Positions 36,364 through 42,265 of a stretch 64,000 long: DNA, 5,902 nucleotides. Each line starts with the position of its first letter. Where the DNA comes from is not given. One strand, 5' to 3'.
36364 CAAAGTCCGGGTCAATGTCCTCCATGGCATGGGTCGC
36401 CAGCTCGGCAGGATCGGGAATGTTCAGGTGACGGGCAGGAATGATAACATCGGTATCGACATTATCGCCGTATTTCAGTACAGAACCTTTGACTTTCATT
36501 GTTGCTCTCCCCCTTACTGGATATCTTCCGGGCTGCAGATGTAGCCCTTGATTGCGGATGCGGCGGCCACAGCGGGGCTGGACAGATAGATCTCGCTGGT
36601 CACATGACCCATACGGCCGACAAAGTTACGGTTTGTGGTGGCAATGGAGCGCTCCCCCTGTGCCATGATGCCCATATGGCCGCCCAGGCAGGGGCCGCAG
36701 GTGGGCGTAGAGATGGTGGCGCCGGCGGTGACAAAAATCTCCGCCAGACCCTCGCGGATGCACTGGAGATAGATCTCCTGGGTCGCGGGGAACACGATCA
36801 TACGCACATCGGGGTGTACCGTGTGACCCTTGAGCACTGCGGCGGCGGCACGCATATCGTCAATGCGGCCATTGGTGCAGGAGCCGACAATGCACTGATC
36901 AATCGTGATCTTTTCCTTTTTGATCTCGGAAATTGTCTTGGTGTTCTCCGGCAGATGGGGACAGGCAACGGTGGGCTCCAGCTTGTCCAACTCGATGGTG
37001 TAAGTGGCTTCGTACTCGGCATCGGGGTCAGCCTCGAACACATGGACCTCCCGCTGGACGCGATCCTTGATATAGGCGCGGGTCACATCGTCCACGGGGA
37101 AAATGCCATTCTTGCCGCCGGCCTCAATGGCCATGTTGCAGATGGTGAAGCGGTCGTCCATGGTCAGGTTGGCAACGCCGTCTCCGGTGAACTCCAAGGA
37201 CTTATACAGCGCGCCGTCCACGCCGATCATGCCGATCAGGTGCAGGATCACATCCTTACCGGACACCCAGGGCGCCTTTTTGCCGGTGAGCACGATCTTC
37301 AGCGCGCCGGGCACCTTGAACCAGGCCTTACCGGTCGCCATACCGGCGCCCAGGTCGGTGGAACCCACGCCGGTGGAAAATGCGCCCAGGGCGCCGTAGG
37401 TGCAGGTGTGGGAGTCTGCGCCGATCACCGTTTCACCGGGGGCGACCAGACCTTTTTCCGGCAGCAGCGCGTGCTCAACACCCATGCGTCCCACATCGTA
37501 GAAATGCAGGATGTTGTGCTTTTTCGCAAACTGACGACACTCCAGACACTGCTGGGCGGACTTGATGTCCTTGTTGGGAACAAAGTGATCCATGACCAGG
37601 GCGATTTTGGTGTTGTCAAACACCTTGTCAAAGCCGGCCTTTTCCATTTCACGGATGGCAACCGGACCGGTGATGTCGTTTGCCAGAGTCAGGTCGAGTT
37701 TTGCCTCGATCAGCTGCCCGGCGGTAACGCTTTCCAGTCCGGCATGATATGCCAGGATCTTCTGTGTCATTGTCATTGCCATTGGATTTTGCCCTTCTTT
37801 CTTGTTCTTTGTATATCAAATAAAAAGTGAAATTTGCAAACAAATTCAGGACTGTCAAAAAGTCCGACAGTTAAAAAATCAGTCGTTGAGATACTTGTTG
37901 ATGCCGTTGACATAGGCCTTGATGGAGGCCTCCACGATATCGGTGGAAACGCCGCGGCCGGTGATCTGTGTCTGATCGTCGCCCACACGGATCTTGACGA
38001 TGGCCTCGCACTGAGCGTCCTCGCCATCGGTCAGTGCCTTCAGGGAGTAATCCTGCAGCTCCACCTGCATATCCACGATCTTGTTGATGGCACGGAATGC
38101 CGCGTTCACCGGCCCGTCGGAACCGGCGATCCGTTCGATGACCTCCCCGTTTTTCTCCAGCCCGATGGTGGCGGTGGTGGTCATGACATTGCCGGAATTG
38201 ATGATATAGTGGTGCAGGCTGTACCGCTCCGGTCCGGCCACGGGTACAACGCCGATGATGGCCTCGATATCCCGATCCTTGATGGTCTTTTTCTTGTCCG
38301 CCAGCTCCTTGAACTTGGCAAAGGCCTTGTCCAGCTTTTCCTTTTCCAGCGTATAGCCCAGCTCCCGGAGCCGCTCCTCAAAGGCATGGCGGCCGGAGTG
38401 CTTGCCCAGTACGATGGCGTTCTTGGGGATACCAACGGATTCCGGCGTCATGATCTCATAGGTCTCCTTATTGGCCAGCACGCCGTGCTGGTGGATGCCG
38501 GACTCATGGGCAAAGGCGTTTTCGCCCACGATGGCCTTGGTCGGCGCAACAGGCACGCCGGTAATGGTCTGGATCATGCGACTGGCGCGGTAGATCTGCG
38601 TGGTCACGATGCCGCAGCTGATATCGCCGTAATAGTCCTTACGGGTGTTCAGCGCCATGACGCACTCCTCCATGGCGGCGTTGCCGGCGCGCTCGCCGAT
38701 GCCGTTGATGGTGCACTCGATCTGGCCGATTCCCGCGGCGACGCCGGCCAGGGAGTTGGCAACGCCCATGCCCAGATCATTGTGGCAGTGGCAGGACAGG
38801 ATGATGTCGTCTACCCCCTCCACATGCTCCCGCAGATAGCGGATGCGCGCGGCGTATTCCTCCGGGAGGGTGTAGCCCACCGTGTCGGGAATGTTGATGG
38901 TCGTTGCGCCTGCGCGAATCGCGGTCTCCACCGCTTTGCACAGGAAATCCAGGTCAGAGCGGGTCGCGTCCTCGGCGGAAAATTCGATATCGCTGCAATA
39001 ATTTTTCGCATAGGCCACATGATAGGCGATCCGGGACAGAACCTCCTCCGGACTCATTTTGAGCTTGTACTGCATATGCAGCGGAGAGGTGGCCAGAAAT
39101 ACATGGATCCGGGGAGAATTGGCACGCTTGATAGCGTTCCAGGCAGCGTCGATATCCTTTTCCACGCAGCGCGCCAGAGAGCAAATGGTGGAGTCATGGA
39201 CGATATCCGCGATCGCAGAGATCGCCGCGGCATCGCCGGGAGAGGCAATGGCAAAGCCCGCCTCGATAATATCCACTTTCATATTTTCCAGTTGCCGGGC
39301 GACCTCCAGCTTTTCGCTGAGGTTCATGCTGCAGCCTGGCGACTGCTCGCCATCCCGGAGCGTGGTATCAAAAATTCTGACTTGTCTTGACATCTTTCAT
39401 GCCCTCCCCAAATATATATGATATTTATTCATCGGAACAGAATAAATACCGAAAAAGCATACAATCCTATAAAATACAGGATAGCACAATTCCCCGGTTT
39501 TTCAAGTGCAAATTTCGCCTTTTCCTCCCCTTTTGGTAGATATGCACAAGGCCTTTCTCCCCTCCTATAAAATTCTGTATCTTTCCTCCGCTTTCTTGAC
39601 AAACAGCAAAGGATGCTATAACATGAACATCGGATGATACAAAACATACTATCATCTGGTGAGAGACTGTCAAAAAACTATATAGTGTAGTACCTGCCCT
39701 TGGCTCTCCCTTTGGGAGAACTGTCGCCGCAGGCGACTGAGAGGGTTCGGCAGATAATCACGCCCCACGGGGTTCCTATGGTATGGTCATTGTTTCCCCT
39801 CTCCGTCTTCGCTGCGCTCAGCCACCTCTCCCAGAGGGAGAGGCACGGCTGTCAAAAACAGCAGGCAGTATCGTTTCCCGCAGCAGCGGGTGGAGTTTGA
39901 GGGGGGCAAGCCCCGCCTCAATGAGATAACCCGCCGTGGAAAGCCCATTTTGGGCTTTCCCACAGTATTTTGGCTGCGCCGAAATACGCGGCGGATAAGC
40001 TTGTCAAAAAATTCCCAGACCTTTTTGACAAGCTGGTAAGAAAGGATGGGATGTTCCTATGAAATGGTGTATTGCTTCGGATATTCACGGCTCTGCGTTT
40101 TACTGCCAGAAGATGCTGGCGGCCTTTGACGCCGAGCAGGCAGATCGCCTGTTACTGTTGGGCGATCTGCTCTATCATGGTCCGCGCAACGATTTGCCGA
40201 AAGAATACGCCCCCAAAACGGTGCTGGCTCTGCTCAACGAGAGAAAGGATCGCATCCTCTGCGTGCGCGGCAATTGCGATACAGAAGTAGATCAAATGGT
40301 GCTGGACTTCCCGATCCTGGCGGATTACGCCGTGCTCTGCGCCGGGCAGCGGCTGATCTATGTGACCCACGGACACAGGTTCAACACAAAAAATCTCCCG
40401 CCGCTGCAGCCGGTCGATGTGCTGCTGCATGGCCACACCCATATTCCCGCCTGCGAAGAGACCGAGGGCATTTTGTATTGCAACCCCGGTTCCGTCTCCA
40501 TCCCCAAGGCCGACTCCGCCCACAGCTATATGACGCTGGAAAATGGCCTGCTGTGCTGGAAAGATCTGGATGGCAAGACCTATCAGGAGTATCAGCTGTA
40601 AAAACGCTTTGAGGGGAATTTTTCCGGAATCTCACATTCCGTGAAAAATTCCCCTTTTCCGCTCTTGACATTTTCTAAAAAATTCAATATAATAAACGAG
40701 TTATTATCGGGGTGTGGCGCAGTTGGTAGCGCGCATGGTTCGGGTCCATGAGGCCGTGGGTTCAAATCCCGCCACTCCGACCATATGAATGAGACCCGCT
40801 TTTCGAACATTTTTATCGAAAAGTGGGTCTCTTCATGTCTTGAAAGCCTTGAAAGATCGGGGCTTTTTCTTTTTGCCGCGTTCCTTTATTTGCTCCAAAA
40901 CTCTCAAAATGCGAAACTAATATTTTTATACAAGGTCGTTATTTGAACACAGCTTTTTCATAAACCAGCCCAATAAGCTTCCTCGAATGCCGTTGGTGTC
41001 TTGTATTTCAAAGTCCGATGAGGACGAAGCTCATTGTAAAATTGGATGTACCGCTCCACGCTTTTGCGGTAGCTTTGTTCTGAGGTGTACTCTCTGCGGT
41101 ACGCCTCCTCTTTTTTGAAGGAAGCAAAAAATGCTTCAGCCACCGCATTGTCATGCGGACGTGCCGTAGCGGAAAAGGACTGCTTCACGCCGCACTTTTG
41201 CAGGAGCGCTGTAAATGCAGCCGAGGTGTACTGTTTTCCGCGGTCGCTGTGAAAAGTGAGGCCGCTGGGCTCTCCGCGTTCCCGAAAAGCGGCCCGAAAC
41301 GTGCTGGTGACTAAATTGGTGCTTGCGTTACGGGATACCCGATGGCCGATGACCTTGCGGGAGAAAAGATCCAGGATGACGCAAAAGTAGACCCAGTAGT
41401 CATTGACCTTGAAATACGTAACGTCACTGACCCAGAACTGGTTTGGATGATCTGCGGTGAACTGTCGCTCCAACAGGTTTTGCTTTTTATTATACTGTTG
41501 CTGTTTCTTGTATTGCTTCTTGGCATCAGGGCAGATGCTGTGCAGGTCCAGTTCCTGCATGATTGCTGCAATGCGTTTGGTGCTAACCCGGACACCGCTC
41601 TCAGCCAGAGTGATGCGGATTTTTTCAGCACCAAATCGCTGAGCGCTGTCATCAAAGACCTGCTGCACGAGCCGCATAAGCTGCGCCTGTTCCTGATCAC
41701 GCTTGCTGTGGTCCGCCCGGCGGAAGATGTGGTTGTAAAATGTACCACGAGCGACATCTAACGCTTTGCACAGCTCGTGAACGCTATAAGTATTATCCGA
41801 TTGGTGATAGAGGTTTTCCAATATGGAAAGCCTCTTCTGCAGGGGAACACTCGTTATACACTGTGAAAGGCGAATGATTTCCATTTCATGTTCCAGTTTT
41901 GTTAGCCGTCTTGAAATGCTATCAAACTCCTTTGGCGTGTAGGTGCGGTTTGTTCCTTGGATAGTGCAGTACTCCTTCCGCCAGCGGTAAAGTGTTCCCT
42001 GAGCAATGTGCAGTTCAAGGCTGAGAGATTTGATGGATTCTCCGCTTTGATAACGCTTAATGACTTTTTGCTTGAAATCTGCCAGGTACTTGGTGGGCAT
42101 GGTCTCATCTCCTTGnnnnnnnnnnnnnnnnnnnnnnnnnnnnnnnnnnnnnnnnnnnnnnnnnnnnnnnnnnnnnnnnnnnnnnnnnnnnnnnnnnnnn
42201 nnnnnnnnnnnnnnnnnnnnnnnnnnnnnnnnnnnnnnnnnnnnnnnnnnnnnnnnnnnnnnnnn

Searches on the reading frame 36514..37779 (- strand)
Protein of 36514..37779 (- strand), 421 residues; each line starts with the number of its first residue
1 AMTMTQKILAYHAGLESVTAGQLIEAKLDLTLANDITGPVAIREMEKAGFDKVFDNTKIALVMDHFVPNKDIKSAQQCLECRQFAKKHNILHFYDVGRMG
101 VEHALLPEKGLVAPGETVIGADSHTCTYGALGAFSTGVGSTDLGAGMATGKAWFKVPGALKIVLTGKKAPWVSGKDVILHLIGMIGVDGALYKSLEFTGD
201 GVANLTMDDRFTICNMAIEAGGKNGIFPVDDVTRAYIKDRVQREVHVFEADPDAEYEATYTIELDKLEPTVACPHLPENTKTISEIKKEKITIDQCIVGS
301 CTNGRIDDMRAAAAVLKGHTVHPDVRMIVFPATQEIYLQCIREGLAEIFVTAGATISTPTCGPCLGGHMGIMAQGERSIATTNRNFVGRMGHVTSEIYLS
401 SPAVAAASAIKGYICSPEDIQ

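Call 36: search_protein_families(library=pfam, proteins=[window:36514-37779:-], max_evalue=0.00001)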
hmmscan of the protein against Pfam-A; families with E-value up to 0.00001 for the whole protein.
window:36514-37779:- (421 aa): 1 family
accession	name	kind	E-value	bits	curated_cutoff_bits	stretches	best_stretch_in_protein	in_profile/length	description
PF00330.25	Aconitase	-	1.4e-102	344.5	28.7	1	7-412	2-463/463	Aconitase family (aconitate hydratase)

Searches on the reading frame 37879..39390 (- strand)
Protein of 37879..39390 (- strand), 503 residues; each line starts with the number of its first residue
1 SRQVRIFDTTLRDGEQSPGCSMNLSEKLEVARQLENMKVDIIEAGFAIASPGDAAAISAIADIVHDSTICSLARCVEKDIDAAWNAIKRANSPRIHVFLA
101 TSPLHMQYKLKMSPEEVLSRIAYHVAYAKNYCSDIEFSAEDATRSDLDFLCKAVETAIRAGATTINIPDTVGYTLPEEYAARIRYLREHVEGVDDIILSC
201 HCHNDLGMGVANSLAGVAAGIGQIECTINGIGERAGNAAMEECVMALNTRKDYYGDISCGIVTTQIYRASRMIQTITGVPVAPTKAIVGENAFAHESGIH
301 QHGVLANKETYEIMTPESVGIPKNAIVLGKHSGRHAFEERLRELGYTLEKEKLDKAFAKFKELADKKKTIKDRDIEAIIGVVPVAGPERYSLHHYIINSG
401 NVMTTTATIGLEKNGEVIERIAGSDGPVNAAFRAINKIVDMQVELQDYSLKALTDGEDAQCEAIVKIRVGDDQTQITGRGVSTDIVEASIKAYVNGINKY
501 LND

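Call 36: search_protein_families(library=pfam, proteins=[window:37879-39390:-], max_evalue=0.00001)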
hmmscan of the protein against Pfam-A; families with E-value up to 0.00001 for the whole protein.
window:37879-39390:- (503 aa): 3 families
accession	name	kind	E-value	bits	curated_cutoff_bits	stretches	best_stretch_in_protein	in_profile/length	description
PF00682.25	HMGL-like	-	1.2e-95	320.3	29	1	4-273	2-260/260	HMGL-like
PF22617.1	HCS_D2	-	9.2e-34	116.1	27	1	287-368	1-82/82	Homocitrate synthase post-HMGL domain-like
PF08502.15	LeuA_dimer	-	2.2e-33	115.4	24.9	1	370-501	2-131/131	LeuA allosteric (dimerisation) domain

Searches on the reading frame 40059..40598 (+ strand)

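Call 36: search_protein_families(library=pfam, proteins=[window:40059-40598:+], max_evalue=0.00001)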
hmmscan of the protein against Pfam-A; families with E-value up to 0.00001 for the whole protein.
window:40059-40598:+ (180 aa): 2 families
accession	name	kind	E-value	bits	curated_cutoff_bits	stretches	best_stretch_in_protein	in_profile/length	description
PF12850.12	Metallophos_2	-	2.7e-23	83.1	27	1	1-161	1-150/154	Calcineurin-like phosphoesterase superfamily domain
PF00149.33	Metallophos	-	1.3e-09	39.2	21.5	1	4-106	4-116/191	Calcineurin-like phosphoesterase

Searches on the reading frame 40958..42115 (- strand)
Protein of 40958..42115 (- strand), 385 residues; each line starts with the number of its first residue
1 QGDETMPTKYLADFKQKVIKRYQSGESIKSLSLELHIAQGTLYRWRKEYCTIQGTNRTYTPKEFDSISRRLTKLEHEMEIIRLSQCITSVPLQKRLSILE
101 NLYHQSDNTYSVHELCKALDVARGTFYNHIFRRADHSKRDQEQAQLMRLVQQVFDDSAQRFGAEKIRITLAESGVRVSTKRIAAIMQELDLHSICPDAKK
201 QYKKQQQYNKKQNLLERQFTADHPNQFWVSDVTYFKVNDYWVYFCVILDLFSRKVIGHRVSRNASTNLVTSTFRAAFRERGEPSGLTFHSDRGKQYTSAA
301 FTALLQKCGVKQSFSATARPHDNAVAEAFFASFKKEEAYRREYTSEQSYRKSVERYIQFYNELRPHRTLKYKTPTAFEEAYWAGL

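Call 36: search_protein_families(library=pfam, proteins=[window:40958-42115:-], max_evalue=0.00001)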
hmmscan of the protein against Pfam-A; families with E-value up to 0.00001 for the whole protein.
window:40958-42115:- (385 aa): 7 families
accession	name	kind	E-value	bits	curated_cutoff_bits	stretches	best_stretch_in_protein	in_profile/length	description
PF00665.32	rve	-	8.4e-28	97.1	32.6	1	222-320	2-102/102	Integrase core domain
PF13683.12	rve_3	-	3e-14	52.9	26.5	1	309-374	2-67/67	Integrase core domain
PF01527.26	HTH_Tnp_1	-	3.1e-11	43.8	24.1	1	8-78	5-67/75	Transposase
PF13276.12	HTH_21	-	2.2e-10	41.1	28.1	1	143-196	4-57/60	HTH-like domain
PF13518.12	HTH_28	-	1.6e-08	34.9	25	1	14-49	1-36/52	Helix-turn-helix domain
PF13333.12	rve_2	-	1.9e-08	34.8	22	1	327-379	1-53/56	Integrase core domain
PF13384.12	HTH_23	-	1.3e-06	28.5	24.6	0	15-49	7-41/50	Homeodomain-like domain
